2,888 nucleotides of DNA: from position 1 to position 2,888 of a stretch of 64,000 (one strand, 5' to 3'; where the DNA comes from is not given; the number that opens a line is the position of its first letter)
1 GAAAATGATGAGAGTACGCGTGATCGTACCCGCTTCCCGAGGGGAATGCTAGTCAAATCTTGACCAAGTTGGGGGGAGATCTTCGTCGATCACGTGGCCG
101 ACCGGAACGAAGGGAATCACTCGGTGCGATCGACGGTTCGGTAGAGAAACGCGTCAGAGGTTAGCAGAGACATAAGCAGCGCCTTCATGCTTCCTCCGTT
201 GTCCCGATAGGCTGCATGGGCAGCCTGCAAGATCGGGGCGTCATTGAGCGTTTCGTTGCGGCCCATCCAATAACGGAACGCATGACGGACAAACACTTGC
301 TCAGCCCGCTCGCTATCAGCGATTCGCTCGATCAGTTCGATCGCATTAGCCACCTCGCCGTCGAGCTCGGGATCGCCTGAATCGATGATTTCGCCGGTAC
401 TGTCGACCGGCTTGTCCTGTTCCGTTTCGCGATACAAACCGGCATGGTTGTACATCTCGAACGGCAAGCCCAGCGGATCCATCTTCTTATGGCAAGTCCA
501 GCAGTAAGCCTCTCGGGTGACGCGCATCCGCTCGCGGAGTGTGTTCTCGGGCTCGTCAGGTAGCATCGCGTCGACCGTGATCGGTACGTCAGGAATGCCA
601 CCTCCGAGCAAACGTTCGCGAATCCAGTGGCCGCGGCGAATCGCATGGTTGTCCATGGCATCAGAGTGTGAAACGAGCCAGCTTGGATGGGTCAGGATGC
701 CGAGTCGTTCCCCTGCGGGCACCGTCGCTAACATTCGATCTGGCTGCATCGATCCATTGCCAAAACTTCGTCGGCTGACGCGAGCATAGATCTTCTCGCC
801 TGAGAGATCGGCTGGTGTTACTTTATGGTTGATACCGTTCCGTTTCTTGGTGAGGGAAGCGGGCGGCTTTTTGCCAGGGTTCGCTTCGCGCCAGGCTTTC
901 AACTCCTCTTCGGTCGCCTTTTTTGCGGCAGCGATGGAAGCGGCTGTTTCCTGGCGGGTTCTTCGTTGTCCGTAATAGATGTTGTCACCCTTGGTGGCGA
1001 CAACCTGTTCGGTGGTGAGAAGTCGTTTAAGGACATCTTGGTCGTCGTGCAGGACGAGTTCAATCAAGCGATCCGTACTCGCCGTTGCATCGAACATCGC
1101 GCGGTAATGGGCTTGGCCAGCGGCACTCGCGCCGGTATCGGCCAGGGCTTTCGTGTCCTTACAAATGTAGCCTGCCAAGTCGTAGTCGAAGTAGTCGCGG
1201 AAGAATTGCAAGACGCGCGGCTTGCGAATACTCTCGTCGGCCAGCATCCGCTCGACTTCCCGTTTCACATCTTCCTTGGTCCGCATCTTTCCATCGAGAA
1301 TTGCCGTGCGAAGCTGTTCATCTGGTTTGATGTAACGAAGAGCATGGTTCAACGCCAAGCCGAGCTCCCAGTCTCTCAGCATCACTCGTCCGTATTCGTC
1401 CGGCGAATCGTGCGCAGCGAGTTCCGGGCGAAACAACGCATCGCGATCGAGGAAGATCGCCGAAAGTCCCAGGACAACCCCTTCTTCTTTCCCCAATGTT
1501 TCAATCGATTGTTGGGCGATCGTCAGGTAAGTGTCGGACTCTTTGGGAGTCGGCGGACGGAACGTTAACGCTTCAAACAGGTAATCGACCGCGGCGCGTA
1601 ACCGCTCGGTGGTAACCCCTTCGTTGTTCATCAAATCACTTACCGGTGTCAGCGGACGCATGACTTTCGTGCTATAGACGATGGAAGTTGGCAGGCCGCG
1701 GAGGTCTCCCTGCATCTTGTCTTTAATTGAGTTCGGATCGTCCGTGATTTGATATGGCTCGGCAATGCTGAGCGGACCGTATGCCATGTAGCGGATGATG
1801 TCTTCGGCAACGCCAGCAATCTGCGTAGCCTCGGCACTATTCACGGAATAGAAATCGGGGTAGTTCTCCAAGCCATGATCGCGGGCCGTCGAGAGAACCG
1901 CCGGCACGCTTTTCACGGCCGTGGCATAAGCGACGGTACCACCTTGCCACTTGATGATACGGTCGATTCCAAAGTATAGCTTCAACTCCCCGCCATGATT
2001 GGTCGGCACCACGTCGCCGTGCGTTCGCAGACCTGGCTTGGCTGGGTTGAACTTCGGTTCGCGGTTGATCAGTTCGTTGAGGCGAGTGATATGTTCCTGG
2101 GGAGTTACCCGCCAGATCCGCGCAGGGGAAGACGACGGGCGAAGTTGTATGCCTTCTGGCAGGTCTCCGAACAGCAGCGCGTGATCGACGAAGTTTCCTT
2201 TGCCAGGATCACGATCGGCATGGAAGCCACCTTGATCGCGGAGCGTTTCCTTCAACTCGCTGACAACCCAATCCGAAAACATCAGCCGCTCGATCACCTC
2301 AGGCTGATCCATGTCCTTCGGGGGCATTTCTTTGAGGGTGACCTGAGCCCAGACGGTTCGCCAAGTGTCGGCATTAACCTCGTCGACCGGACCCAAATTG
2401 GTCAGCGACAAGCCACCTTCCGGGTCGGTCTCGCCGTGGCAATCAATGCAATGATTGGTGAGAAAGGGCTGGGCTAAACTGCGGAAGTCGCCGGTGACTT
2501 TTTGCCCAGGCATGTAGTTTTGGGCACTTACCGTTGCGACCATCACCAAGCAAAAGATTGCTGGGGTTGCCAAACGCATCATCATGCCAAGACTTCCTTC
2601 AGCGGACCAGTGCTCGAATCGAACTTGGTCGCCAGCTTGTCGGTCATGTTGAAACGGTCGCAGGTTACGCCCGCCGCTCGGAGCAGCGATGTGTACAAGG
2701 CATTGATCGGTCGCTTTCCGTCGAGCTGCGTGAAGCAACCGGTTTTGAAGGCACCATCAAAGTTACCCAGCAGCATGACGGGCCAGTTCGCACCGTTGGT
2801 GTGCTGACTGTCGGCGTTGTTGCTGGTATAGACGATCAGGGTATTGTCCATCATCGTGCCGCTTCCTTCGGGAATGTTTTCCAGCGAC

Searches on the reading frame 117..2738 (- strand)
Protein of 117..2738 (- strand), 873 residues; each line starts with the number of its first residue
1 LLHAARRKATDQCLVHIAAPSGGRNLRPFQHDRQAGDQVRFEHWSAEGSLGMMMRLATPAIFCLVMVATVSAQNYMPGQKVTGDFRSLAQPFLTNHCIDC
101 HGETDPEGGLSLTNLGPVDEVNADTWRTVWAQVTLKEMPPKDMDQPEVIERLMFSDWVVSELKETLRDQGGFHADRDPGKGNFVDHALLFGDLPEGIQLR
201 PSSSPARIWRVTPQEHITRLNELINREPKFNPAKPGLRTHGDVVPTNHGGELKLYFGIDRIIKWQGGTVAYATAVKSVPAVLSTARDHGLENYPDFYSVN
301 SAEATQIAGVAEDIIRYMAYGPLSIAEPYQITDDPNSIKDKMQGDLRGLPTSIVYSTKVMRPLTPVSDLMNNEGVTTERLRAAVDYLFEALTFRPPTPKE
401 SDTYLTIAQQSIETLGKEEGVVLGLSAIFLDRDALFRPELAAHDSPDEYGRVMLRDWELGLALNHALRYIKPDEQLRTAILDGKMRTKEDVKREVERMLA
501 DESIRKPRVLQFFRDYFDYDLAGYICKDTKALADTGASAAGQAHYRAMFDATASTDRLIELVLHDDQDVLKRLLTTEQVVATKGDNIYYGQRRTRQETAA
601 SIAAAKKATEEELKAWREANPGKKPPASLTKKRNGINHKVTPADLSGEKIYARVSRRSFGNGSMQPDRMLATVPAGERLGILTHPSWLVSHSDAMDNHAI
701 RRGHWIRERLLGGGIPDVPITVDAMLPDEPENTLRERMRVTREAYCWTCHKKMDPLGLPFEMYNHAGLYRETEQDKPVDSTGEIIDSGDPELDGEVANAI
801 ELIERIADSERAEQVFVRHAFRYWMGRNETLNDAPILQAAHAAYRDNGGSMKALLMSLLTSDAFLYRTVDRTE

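Call 41: search_protein_families(library=pfam, alignment_id=A5, max_evalue=0.00001)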
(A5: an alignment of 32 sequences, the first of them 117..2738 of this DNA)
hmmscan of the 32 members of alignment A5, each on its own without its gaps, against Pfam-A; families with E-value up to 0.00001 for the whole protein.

A. member 1, window:117-2738:- (873 aa): 5 families
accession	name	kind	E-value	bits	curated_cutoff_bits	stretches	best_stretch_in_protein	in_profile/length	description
PF07627.16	PSCyt3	-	2.7e-27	95.4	27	1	678-773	1-98/98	Protein of unknown function (DUF1588)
PF07631.16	PSD4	-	5.6e-15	56.4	23.3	1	454-589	1-126/128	Protein of unknown function (DUF1592)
PF07624.16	PSD2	-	1.1e-12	47.9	25.8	1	795-864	4-74/74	Protein of unknown function (DUF1585)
PF07635.16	PSCyt1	-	6.6e-08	33.5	22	1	97-142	1-59/59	Planctomycete cytochrome C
PF07637.16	PSD5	-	2.8e-06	28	34.2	0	394-439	16-62/62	Protein of unknown function (DUF1595)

B. families by the number of members that match (of 32 scanned): 58 families (the first 25 are shown)
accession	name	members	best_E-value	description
PF00326.27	Peptidase_S9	2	5.6e-13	Prolyl oligopeptidase family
PF06874.16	FBPase_2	1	3.6e-211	Firmicute fructose-1,6-bisphosphatase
PF00158.32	Sigma54_activat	1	4e-61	Sigma-54 interaction domain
PF05067.18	Mn_catalase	1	9.7e-59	Manganese containing catalase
PF08447.18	PAS_3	1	9.7e-51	PAS fold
PF07596.16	SBP_bac_10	1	5e-50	Protein of unknown function (DUF1559)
PF00069.31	Pkinase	1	2.2e-49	Protein kinase domain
PF08448.16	PAS_4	1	9.5e-36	PAS fold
PF07586.16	HXXSHH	1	1.9e-35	Protein of unknown function (DUF1552)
PF05569.17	Peptidase_M56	1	4.6e-30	BlaR1 peptidase M56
PF07714.23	PK_Tyr_Ser-Thr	1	5.2e-30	Protein tyrosine and serine/threonine kinase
PF00989.32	PAS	1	9.1e-30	PAS fold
PF02518.31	HATPase_c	1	1.3e-28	Histidine kinase-, DNA gyrase B-, and HSP90-like ATPase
PF13426.13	PAS_9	1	7.3e-28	PAS domain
PF07627.16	PSCyt3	1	2.7e-27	Protein of unknown function (DUF1588)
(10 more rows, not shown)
